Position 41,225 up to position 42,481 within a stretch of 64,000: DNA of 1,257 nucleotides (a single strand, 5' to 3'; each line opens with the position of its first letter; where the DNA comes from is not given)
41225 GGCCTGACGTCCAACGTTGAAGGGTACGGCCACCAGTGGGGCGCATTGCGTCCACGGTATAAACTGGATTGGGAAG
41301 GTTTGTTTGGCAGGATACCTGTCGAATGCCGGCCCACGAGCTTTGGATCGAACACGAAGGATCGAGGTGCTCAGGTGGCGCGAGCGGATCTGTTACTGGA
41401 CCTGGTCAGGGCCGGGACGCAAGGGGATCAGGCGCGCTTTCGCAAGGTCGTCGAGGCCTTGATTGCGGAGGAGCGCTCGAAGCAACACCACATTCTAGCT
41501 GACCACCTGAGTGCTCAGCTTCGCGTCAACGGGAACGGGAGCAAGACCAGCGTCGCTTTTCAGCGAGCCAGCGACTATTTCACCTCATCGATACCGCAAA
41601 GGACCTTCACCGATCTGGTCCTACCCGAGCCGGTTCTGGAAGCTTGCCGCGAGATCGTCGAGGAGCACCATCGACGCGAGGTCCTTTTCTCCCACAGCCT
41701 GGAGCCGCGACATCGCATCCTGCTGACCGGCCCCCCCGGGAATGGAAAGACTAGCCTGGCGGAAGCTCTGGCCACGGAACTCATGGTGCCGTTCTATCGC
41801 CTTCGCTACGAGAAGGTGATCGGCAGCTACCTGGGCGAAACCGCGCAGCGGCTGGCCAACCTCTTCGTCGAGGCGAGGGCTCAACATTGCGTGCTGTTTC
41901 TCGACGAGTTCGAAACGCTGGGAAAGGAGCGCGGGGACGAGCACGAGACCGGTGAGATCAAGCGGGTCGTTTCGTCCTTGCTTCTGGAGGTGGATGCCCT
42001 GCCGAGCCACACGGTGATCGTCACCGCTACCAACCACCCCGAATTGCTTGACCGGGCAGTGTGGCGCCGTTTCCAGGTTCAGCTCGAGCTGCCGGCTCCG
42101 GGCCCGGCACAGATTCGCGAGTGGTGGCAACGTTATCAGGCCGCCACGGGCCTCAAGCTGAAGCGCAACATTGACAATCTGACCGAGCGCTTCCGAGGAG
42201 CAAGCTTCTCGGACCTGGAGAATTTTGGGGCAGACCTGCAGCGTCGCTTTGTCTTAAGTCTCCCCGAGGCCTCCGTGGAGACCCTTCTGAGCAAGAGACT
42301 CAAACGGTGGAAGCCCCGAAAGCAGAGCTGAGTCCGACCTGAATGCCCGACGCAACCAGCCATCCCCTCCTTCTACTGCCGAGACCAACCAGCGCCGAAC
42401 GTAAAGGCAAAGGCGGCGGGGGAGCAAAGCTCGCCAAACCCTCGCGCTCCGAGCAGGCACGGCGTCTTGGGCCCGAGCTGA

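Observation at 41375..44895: AAA+ ATPase tightly coupled to an 850-aa S8 subtilase with an unknown N-terminal domain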

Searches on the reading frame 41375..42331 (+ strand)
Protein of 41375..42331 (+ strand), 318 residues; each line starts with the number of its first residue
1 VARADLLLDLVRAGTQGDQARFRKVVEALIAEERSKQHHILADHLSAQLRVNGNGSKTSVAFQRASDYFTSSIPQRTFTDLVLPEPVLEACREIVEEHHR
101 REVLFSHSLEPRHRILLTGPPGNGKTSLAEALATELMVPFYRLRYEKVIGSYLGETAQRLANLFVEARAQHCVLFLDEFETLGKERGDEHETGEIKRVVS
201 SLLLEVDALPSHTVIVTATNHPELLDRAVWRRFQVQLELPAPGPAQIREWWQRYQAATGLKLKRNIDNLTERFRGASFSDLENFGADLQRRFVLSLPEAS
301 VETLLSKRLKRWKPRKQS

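Call 6: search_protein_families(library=padloc, proteins=[window:41375-42331:+], max_evalue=0.01)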
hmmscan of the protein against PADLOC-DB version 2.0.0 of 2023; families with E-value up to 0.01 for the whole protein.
window:41375-42331:+ (318 aa): 10 families
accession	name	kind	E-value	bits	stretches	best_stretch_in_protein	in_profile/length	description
PDLC04232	IetA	-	3.3e-137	455.3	1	1-317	1-321/330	-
PDLC04231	IetA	-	2.6e-85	284.4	1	1-249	1-254/262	-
PDLC02196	IetA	-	1.5e-70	236.5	1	5-306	5-316/374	-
PDLC02195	IetA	-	3.9e-59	198.9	1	80-297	105-321/395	-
PDLC00915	TRIP13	-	3.5e-14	50.9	1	111-249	61-218/302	TRIP13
PDLC00914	TRIP13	-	3.8e-12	44.3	1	96-281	54-262/302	TRIP13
PDLC04140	mad8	-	9.2e-05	20.1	1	109-198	24-126/314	mads_8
PDLC05079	PDC-S73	-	0.00015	18.7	1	107-142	186-221/752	-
PDLC00512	JetC1|JetC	-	0.0047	13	1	114-150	44-79/1123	DUF3584 domain; MukB-like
PDLC01515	Csx3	-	0.0049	14.5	1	111-137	5-31/183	"CAS-I,CAS-III; associated"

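Call 7: search_protein_families(library=pfam, proteins=[window:41375-42331:+], max_evalue=0.01)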
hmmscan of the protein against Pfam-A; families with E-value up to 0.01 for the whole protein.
window:41375-42331:+ (318 aa): 18 families
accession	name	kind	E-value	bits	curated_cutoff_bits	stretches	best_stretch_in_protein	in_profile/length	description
PF00004.35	AAA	-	9e-31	107.5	21.2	1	115-240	1-130/131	ATPase family associated with various cellular activities (AAA)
PF20720.3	nSTAND3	-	4.4e-07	30.1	27.2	1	108-217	13-109/155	Novel STAND NTPase 3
PF05496.18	RuvB_N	-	3.4e-06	27.4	27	1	111-183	32-97/159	Holliday junction DNA helicase RuvB P-loop domain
PF07728.20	AAA_5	-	2.8e-05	24.6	22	1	115-185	2-81/139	AAA domain (dynein-related subfamily)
PF01078.27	Mg_chelatase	-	4e-05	23.6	20.3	1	111-134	21-44/207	Magnesium chelatase, subunit ChlI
PF13191.12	AAA_16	-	8e-05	23.6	32.6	0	113-136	25-48/167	AAA ATPase domain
PF13521.12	AAA_28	-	0.00028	21.6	27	1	114-138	1-25/164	AAA domain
PF13401.12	AAA_22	-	0.00034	21.4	27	0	91-182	22-96/130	AAA domain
PF05729.18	NACHT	-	0.00035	20.9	26.7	0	114-136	2-24/167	NACHT domain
PF13238.12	AAA_18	-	0.00046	21.1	29.4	1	115-144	1-28/128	AAA domain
PF05673.19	DUF815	-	0.0007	19.3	23.8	1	111-230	52-160/249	Protein of unknown function (DUF815)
PF01695.23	IstB_IS21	-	0.00072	19.6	24.1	1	110-147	90-127/238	IstB-like ATP binding protein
PF13671.12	AAA_33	-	0.0011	19.8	27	1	115-177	2-47/143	AAA domain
PF12775.13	AAA_7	-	0.0014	18.6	25.8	0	98-137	19-58/181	P-loop containing dynein motor region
PF00910.28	RNA_helicase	-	0.0029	18.5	21.5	1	115-201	1-77/105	RNA helicase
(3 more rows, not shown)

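Call 8: search_protein_families(library=ncbifam, proteins=[window:41375-42331:+], max_evalue=0.01)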
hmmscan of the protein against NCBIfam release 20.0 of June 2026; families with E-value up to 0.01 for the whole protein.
window:41375-42331:+ (318 aa): 32 families (the best 25 are shown)
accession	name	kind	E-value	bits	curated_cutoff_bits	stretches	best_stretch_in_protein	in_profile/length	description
NF042959.1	IteA_antiphage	equivalog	2.4e-59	201.3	510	1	70-308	83-320/367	anti-phage ATPase IteA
TIGR01243.1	CDC48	subfamily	2.8e-26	92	802.65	1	69-281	168-385/733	CDC48 family AAA ATPase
TIGR01241.2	FtsH_fam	equivalog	2.2e-25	89.5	600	1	59-283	141-373/598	ATP-dependent zinc metalloprotease FtsH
NF003069.1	PRK03992.1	subfamily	7.4e-25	87.9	500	1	85-283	137-343/379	proteasome-activating nucleotidase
NF041006.2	cell_div_CdvC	equivalog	7.3e-24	84.3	650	1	24-284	55-314/370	cell division protein CdvC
TIGR01242.2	TIGR01242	subfamily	3.1e-23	82.4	500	1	74-281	109-324/362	proteasome-activating nucleotidase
NF047747.1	PrtsmActNtasePan2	equivalog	6.6e-20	71.7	700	1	74-282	146-362/397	proteasome-activating nucleotidase Pan2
NF008004.0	PRK10733.1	equivalog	9.4e-20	70.1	1008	1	51-237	123-317/644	ATP-dependent zinc metalloprotease FtsH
NF047748.1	PrtsmActNtasePan1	equivalog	1.2e-19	70.7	750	1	74-244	143-321/405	proteasome-activating nucleotidase Pan1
TIGR03689.1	pup_AAA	equivalog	9.8e-16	57.5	504.75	1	58-256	161-379/512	proteasome ATPase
TIGR03922.1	T7SS_EccA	equivalog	4.9e-09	35.3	466.65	1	113-242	313-451/557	type VII secretion AAA-ATPase EccA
NF000868.0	PRK00080.1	equivalog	4.8e-07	29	282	1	111-183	50-115/330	Holliday junction branch migration DNA helicase RuvB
TIGR00635.1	ruvB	equivalog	3.4e-06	26.3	299.05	1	113-184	31-95/305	Holliday junction branch migration DNA helicase RuvB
NF003229.0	PRK04195.1-5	equivalog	6e-06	25.2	280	1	112-198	44-130/413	replication factor C large subunit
NF038214.1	IS21_help_AAA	equivalog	1.6e-05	24.7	200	1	101-179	79-160/232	IS21-like element helper ATPase IstB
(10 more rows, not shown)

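Call 45: list_cluster_members(proteins=[P0001, window:41375-42331:+])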
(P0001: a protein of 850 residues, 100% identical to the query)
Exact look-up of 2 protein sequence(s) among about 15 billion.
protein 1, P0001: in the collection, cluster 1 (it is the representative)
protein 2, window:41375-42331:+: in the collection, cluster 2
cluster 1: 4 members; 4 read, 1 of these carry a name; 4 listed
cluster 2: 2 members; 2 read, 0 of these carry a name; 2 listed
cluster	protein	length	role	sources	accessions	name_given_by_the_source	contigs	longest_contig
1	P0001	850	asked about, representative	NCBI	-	-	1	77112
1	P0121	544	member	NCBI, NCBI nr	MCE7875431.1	hypothetical protein DYH09_34400, partial [bacterium CPR1] | hypothetical protein [bacterium CPR1]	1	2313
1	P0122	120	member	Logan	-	-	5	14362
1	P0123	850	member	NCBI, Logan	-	-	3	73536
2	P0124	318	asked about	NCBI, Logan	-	-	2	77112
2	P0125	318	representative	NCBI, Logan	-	-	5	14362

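Call 60: search_solved_structures(query=window:41375-42331:+, max_evalue=1e-10)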
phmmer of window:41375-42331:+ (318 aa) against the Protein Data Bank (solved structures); distinct sequences matched with E-value up to 1e-10: 263 (the best 60 are shown).
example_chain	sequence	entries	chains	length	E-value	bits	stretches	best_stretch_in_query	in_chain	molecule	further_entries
6chs_H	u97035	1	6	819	1.1e-41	146.3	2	79-244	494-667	Putative cell division control protein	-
7wub_D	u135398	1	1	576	2.2e-40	142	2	72-242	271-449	Transitional endoplasmic reticulum ATPase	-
7wub_C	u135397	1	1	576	2.3e-40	141.9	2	72-242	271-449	Transitional endoplasmic reticulum ATPase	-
6mck_A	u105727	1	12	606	3.1e-40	141.5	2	72-242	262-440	Transitional endoplasmic reticulum ATPase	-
7rlb_A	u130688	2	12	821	4.7e-40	140.9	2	72-242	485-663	Transitional endoplasmic reticulum ATPase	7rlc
7rlj_A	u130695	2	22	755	4.7e-40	140.9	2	72-242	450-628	Transitional endoplasmic reticulum ATPase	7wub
7rlh_A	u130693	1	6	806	4.7e-40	140.9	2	72-242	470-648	Transitional endoplasmic reticulum ATPase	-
8yka_A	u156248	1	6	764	4.9e-40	140.9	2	72-242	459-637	Transitional endoplasmic reticulum ATPase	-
7rlg_A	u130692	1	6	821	5e-40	140.8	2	72-242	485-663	Transitional endoplasmic reticulum ATPase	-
7y4w_A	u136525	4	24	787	5.4e-40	140.7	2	72-242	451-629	Transitional endoplasmic reticulum ATPase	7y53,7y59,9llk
7mdm_B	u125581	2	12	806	5.6e-40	140.7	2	72-242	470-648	Transitional endoplasmic reticulum ATPase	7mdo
5c18_A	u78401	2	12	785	5.7e-40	140.7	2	72-242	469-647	Transitional endoplasmic reticulum ATPase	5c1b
7rlf_A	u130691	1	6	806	5.8e-40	140.6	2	72-242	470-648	Transitional endoplasmic reticulum ATPase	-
7k57_A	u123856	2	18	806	5.8e-40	140.6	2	72-242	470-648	Transitional endoplasmic reticulum ATPase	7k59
7bp9_A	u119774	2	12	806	5.8e-40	140.6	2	72-242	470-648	Transitional endoplasmic reticulum ATPase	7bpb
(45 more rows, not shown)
